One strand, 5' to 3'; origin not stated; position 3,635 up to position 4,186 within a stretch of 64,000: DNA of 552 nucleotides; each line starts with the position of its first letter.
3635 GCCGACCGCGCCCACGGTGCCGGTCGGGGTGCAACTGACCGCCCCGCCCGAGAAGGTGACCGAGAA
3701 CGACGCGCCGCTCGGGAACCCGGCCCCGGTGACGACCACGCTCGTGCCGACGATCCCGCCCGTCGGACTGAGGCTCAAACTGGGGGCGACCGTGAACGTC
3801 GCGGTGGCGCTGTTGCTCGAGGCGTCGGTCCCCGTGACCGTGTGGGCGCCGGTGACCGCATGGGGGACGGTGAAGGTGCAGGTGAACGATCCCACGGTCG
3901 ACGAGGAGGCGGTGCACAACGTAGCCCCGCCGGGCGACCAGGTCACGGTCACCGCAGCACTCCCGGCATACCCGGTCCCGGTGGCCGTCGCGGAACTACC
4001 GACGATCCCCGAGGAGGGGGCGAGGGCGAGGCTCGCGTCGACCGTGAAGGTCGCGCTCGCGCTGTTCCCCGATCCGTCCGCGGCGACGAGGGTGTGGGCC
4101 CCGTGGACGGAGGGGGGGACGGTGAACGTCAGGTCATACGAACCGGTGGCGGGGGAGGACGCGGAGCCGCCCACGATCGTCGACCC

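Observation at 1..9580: Giant (>3,190 aa) surface protein missing from the ORF track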

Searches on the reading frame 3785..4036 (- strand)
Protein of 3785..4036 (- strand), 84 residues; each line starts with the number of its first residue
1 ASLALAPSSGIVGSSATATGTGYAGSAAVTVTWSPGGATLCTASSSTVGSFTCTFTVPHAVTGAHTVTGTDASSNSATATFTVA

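Call 34: predict_structure(alignment_id=A1)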
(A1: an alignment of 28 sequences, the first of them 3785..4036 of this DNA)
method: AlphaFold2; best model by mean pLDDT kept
length: 84 residues; sequences in the alignment: 28
mean_pLDDT: 97.9   pTM: 0.86
mean pLDDT of the five models: 97.9, 97.7, 97.7, 96.9, 96.6
residues with pLDDT >= 90: 84; 70-90: 0; 50-70: 0; < 50: 0
segments of 3 or more residues with pLDDT < 50: none
pLDDT, mean of each block of 10 residues (from residue 1): 98 98 98 96 98 98 98 97 98
secondary structure, 60 per line:
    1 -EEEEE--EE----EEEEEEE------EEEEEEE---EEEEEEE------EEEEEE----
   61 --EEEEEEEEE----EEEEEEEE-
elements in order: E2-6 E15-21 E28-34 E38-44 E51-56 E63-71 E76-83

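Call 35: search_protein_representatives(alignment_id=A1)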
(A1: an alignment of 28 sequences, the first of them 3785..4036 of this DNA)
Query: 28 sequences, 84 profile positions. Proteins with E-value up to 0.001 (for the whole library): 13452; up to 1e-10: 4903; up to 1e-30: 1494. The best 150 are listed.
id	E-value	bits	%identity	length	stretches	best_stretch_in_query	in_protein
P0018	0.0e+00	3741.0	-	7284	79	1-83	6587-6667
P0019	0.0e+00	1956.5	-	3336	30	1-84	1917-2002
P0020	0.0e+00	1902.0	-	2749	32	1-83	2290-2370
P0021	0.0e+00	1616.5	-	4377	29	1-84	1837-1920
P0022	0.0e+00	1410.8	-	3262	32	1-84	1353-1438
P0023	0.0e+00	1298.2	-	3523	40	2-81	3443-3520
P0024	0.0e+00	1232.4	-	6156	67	2-84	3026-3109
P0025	0.0e+00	985.2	-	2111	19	2-83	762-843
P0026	0.0e+00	984.7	-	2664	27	1-84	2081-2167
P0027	7.6e-276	906.9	-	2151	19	2-83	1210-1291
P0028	7.9e-266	874.8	-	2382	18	2-83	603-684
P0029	2.9e-252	831.4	-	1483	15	1-83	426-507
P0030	1.4e-240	794.0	-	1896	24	1-69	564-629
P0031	5.1e-238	785.7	-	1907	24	1-71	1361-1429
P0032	2.5e-237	783.5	-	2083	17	7-83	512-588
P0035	8.1e-222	733.8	-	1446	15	1-83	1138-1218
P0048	6.5e-195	647.6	-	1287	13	1-83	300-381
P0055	6.0e-185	615.6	-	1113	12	1-84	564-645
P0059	5.6e-176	586.9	-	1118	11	1-83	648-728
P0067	1.5e-161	540.6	-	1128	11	1-83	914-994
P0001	2.4e-154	517.6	-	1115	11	2-83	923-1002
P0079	3.4e-150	504.3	-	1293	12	1-83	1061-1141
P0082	9.4e-145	486.8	-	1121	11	1-83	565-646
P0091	8.3e-137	461.4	-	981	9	1-83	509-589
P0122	1.4e-117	399.8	-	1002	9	1-83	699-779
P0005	3.2e-113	385.8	-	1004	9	1-83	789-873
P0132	2.1e-112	383.2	-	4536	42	1-84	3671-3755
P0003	2.0e-103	354.4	-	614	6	1-83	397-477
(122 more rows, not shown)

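Call 38: find_encoding_contigs(protein=P0021, flank=10000, max_places=3)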
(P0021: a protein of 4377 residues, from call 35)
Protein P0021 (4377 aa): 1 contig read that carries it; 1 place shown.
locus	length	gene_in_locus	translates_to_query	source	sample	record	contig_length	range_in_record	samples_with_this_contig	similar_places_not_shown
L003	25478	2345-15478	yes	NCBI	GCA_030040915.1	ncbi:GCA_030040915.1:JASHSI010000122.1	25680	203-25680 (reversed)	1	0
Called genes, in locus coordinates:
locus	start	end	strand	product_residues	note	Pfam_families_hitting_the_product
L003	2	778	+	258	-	?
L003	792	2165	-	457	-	PF13565:HTH_32 (weak)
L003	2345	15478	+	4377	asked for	PF06832:BiPBP_C (faint), PF00801:PKD, PF18911:PKD_4, PF00801:PKD, PF18911:PKD_4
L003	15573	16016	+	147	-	PF00578:AhpC-TSA, PF08534:Redoxin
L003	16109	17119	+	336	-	PF01497:Peripla_BP_2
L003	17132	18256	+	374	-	PF01032:FecCD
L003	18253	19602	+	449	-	PF00005:ABC_tran, PF13304:AAA_21 (faint), PF27219:MJ0874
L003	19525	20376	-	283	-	PF25211:DUF7839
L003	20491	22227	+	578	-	PF01943:Polysacc_synt, PF13440:Polysacc_synt_3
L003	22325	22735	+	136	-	PF01521:Fe-S_biosyn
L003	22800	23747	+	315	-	PF00005:ABC_tran, PF13304:AAA_21 (weak)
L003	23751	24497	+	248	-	PF12698:ABC2_membrane_3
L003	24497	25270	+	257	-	PF01061:ABC2_membrane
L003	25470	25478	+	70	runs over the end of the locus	?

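Call 40: find_homologous_proteins(query=L003:15573-16016:+, max_evalue=1e-20)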
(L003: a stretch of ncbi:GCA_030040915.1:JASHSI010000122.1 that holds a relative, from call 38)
Query L003:15573-16016:+ (147 aa): 1063 proteins with E <= 1e-20 among 2054 candidates; the best 120 are listed.
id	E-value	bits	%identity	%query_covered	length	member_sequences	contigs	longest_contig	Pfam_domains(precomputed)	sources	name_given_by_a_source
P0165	2.8e-90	317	100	100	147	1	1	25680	PF08534.17,PF00578.28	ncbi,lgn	-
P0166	2.7e-59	217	69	98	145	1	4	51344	PF08534.17,PF00578.28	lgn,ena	-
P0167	1.3e-57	212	67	99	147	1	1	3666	PF08534.17,PF00578.28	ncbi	-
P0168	2.7e-57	211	65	98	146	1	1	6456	PF08534.17,PF00578.28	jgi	jgi:peroxiredoxin Q/BCP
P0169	6.1e-57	209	69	98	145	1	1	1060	PF08534.17,PF00578.28,PF13911.13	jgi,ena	-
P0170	8.0e-57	209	65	98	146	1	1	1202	PF08534.17,PF00578.28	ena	-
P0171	5.7e-56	206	66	97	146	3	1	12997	PF08534.17,PF00578.28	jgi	jgi:thioredoxin-dependent peroxiredoxin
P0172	8.5e-56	206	66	98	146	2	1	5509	PF08534.17,PF00578.28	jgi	jgi:thioredoxin-dependent peroxiredoxin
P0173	8.9e-56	206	65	98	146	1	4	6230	PF08534.17,PF00578.28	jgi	jgi:peroxiredoxin Q/BCP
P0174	2.2e-55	204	66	97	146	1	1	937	PF08534.17,PF00578.28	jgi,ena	-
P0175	4.1e-55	203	67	98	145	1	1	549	PF08534.17,PF00578.28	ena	-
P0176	4.4e-55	203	66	98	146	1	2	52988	PF08534.17,PF00578.28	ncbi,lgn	-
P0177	5.3e-55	203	66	98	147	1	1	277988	PF08534.17,PF00578.28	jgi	jgi:thioredoxin-dependent peroxiredoxin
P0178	6.3e-55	203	65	98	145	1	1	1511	PF08534.17,PF00578.28,PF13911.13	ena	-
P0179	8.7e-55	202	66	98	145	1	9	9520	PF08534.17,PF00578.28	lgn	-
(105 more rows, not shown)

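Call 47: fold_search(model_id=the predicted structure, library=pdb)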
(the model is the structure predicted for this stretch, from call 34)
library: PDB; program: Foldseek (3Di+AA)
matches with E <= 10: 1687; with E <= 0.001: 0
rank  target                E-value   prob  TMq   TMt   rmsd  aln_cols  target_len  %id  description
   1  2p9r_B                2.0e-03  1.00  0.63  0.56   4.3        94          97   14  Human alpha2-macroglogulin is composed of multiple domains, as predicted by homology with complement component C3 (released 2007-08-21)
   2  1v8h_A                3.0e-03  1.00  0.56  0.47   3.9       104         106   12  Crystal structure of TT0351 protein from Thermus thermophilus HB8 (released 2005-01-18)
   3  1epf_B                3.7e-03  1.00  0.47  0.25   6.1       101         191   22  CRYSTAL STRUCTURE OF THE TWO N-TERMINAL IMMUNOGLOBULIN DOMAINS OF THE NEURAL CELL ADHESION MOLECULE (NCAM) (released 2000-10-09)
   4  2cbo                  5.4e-03  1.00  0.78  0.58   4.4       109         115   18  Crystal structure of the neocarzinostatin 3Tes24 mutant bound to testosterone hemisuccinate. (released 2006-03-22)
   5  8fk7_A                5.4e-03  1.00  0.51  0.36   5.5        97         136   14  Structure of the Pyrobaculum calidifontis flagellar-like archaeal type IV pilus (released 2023-06-28)
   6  7dm0_A                5.7e-03  1.00  0.52  0.32   4.0        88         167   22  Biofilm associated protein - C region (released 2021-12-15)
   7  2oxg_C                7.0e-03  1.00  0.56  0.49   3.8        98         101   16  The SoxYZ Complex of Paracoccus pantotrophus (released 2007-05-22)
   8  2ox5_A                7.0e-03  1.00  0.49  0.41   5.1       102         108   16  The SoxYZ complex of Paracoccus pantotrophus (released 2007-05-22)
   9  1kcl_A                8.6e-03  1.00  0.60  0.10   4.3        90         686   18  Bacillus ciruclans strain 251 Cyclodextrin glycosyl transferase mutant G179L (released 2002-01-16)
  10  3wnn_B                8.6e-03  1.00  0.57  0.09   4.9        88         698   19  D308A mutant of Bacillus circulans T-3040 cycloisomaltooligosaccharide glucanotransferase complexed with isomaltooctao (released 2014-02-05)
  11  2mcm                  9.1e-03  1.00  0.73  0.57   5.1       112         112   17  MACROMOMYCIN (released 1993-01-15)
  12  1kck_A                9.1e-03  1.00  0.60  0.09   4.4        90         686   17  Bacillus circulans strain 251 Cyclodextrin glycosyl transferase mutant N193G (released 2002-01-16)
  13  2p9r_A                1.0e-02  1.00  0.64  0.55   3.7        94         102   14  Human alpha2-macroglogulin is composed of multiple domains, as predicted by homology with complement component C3 (released 2007-08-21)
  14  2ox5_C                1.0e-02  1.00  0.52  0.45   4.5        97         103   14  The SoxYZ complex of Paracoccus pantotrophus (released 2007-05-22)
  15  1eo5_A                1.1e-02  1.00  0.60  0.09   4.4        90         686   18  Bacillus circulans strain 251 cyclodextrin glycosyltransferase in complex with maltoheptaose (released 2000-11-22)
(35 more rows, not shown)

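Call 52: search_protein_families(library=pfam, alignment_id=A1, max_evalue=0.1)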
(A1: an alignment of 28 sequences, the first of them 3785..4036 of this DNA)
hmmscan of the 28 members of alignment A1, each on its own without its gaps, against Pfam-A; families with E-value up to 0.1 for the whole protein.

A. member 1, window:3785-4036:- (84 aa): 1 family
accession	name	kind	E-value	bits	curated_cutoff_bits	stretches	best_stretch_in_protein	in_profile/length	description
PF17936.7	Big_6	-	0.00034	21.2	27.6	1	14-82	13-80/83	Bacterial Ig domain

B. families by the number of members that match (of 28 scanned): 16 families
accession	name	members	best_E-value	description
PF17936.7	Big_6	13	2.5e-05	Bacterial Ig domain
PF01833.30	TIG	11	2.8e-06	IPT/TIG domain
PF19077.6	Big_13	2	0.00083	Bacterial Ig-like domain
PF00960.24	Neocarzinostat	1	1.8e-05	Neocarzinostatin family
PF17957.7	Big_7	1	0.00015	Bacterial Ig domain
PF24327.1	DUF7497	1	0.016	Domain of unknown function (DUF7497)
PF22352.2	K319L-like_PKD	1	0.019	K319L-like, PKD domain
PF17963.7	Big_9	1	0.025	Bacterial Ig domain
PF02369.22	Big_1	1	0.031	Bacterial Ig-like domain (group 1)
PF13620.12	CarboxypepD_reg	1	0.035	Carboxypeptidase regulatory-like domain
PF18676.6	MBG_2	1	0.053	MBG domain (YGX type)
PF00630.25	Filamin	1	0.074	Filamin/ABP280 repeat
PF09134.16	Invasin_D3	1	0.076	Invasin, domain 3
PF08662.17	eIF2A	1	0.078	Eukaryotic translation initiation factor eIF2A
PF01835.25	MG2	1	0.09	MG2 domain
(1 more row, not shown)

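Call 53: search_solved_structures(query=A1, max_evalue=1, show_alignments=1)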
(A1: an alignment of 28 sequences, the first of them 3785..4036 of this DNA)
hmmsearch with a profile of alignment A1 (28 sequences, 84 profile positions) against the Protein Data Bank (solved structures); distinct sequences matched with E-value up to 1: 10.
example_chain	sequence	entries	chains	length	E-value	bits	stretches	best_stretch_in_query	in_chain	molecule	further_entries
2xet_A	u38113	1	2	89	0.0003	23.7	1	6-56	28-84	F1 CAPSULE-ANCHORING PROTEIN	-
8cdd_E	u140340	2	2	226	0.047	16.7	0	28-69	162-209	Cy.003 heavy chain | Cy.003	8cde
7pi3_B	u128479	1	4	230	0.05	16.6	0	28-69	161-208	Monoclonal antibody Cy.003 heavy chain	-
7pi2_B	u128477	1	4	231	0.051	16.6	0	28-69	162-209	Monoclonal antibody Cy.003 heavy chain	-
7c7u_A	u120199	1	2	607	0.077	16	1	26-73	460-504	Biofilm-associated surface protein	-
7k44_A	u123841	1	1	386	0.21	14.6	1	5-74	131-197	SGBP-B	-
1j5h_A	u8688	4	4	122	0.38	13.8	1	1-63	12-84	Apo-Neocarzinostatin | PROTEIN (Apo-Neocarzinostatin) | Neocarzinostatin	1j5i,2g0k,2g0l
1qho_A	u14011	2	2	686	0.4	13.7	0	4-81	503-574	ALPHA-AMYLASE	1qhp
1nco_A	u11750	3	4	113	0.43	13.6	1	1-63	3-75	HOLO-NEOCARZINOSTATIN | NEOCARZINOSTATIN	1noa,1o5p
6nz0_Z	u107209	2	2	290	0.72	12.9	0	32-83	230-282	Dyslexia-associated protein KIAA0319-like protein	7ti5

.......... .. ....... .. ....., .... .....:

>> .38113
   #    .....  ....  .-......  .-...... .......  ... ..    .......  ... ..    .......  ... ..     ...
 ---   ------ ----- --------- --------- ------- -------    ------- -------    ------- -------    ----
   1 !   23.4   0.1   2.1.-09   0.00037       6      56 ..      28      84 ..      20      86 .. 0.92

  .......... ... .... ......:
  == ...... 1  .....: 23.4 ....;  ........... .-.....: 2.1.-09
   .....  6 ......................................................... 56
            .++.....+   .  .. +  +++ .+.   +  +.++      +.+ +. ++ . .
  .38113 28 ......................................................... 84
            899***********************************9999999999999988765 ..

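Call 76: search_protein_families(library=ncbifam, proteins=[P0021], max_evalue=0.1)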
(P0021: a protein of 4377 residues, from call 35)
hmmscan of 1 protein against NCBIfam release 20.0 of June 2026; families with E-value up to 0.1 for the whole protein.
P0021 (4377 aa): 1 family
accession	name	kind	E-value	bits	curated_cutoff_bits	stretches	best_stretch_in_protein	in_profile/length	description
NF058592.1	GxPGS_dom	subfamily_domain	2.9e-08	33.7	45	4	91-155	5-65/65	PGS family Ig-like domain-containing protein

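Call 77: search_protein_families(library=pfam, proteins=[P0021], max_evalue=0.01)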
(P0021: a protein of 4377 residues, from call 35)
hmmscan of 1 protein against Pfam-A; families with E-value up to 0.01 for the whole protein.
P0021 (4377 aa): 10 families
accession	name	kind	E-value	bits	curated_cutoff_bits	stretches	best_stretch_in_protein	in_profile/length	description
PF18911.6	PKD_4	-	3.9e-25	88.2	27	3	4205-4270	8-75/85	PKD domain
PF00801.26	PKD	-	8.7e-20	71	23.5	5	2538-2612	6-76/80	PKD domain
PF06832.18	BiPBP_C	-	4.6e-10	39.7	26.8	0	3432-3482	31-81/90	Penicillin-Binding Protein C-terminus Family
PF22091.2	DUF6941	-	3.3e-05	24.7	27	0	3269-3333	23-86/125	Family of unknown function (DUF6941)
PF01833.30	TIG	-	0.00093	19.6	20.9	1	797-877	7-84/84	IPT/TIG domain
PF00078.32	RVT_1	-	0.0028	17.8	29.6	0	3005-3025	111-131/205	Reverse transcriptase (RNA-dependent DNA polymerase)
PF22352.2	K319L-like_PKD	-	0.0029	18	27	1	2562-2617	28-84/84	K319L-like, PKD domain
PF23194.1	NOMO_5th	-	0.0069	17.2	27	0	3203-3239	44-84/89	NOMO fifth transthyretin-like domain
PF17957.7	Big_7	-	0.0071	17.4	24.1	1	1670-1735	5-70/70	Bacterial Ig domain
PF17936.7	Big_6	-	0.0088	16.7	27.6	1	1167-1222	22-77/83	Bacterial Ig domain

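Call 79: list_cluster_members(proteins=[P0021, P0019, P0018, P0020, P0022, P0024, P0006, P0011, P0132, P0001])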
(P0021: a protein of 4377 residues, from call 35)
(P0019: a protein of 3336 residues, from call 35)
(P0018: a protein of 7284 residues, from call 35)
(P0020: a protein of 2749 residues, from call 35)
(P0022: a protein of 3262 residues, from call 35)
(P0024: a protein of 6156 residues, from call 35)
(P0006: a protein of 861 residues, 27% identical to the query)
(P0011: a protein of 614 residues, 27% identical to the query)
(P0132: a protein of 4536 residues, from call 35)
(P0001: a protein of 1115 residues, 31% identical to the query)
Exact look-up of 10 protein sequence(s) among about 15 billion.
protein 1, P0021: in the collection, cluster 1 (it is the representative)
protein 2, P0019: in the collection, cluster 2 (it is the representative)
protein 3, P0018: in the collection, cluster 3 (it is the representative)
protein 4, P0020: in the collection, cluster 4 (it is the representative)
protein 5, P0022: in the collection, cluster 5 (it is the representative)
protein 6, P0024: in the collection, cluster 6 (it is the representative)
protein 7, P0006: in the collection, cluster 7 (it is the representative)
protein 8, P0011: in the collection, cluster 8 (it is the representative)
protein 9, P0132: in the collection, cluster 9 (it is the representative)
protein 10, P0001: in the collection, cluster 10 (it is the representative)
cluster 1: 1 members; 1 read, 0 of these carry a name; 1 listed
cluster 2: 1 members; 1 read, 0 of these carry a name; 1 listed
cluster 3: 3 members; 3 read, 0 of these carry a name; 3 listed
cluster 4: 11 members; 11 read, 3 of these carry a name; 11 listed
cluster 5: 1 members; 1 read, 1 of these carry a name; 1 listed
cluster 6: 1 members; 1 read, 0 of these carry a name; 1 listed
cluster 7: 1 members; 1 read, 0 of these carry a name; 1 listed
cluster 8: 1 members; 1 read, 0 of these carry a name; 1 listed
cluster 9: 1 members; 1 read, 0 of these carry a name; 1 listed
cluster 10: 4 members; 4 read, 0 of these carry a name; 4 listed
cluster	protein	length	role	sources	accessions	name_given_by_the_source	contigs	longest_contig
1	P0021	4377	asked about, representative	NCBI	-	-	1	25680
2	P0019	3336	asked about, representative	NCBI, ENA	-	-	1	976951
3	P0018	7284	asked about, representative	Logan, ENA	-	-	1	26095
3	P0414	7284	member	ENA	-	-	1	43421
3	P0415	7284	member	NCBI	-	-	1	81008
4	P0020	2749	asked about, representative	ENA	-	-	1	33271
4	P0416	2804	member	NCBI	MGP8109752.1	MAG: beta strand repeat-containing protein [Thermoplasmata archaeon]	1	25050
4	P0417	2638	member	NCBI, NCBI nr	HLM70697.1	MAG TPA: IPT/TIG domain-containing protein [Thermoplasmata archaeon] | IPT/TIG domain-containing protein [Thermoplasmata archaeon]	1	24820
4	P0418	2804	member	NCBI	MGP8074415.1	MAG: beta strand repeat-containing protein [Thermoplasmata archaeon]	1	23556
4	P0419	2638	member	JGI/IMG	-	-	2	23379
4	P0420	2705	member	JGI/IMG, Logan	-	-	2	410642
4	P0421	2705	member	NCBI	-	-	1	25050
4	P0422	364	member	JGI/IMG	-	-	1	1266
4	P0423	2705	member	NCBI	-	-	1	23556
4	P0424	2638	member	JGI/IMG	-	-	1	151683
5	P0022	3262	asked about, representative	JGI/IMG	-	hypothetical protein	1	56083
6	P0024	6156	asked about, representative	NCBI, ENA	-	-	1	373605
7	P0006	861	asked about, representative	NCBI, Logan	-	-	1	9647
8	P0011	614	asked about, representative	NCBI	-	-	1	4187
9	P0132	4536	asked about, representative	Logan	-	-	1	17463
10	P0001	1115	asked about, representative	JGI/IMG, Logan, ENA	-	-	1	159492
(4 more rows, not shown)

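Call 82: find_encoding_contigs(protein=P0019, flank=10000, max_places=2)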
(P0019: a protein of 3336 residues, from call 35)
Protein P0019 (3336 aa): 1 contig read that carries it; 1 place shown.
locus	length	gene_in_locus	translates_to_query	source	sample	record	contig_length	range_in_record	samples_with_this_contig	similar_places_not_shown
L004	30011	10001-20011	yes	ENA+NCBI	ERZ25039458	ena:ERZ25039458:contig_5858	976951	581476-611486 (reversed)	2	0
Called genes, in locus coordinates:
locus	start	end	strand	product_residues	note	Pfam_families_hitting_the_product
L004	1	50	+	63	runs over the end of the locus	-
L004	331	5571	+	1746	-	PF00801:PKD (faint), PF18911:PKD_4 (faint), PF22352:K319L-like_PKD (faint)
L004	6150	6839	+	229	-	-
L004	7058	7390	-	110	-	PF13240:Zn_Ribbon_1 (weak)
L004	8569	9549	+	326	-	-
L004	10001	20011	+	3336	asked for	PF01835:MG2 (faint), PF06832:BiPBP_C (faint), PF00801:PKD (weak), PF18911:PKD_4 (weak), PF00801:PKD (weak)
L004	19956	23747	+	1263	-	PF00801:PKD (weak), PF18911:PKD_4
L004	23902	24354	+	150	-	PF00578:AhpC-TSA, PF08534:Redoxin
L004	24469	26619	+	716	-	PF01032:FecCD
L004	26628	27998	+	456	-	PF00005:ABC_tran, PF02463:SMC_N (faint), PF13304:AAA_21 (faint), PF27219:MJ0874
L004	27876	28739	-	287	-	PF25211:DUF7839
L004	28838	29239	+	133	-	PF00903:Glyoxalase, PF13669:Glyoxalase_4 (weak), PF18029:Glyoxalase_6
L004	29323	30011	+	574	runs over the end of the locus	PF01943:Polysacc_synt, PF13440:Polysacc_synt_3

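Call 87: search_protein_families(library=pfam, proteins=[P0029], max_evalue=0.01)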
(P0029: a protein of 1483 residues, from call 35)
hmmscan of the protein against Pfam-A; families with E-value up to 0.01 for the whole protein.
P0029 (1483 aa): 0 families
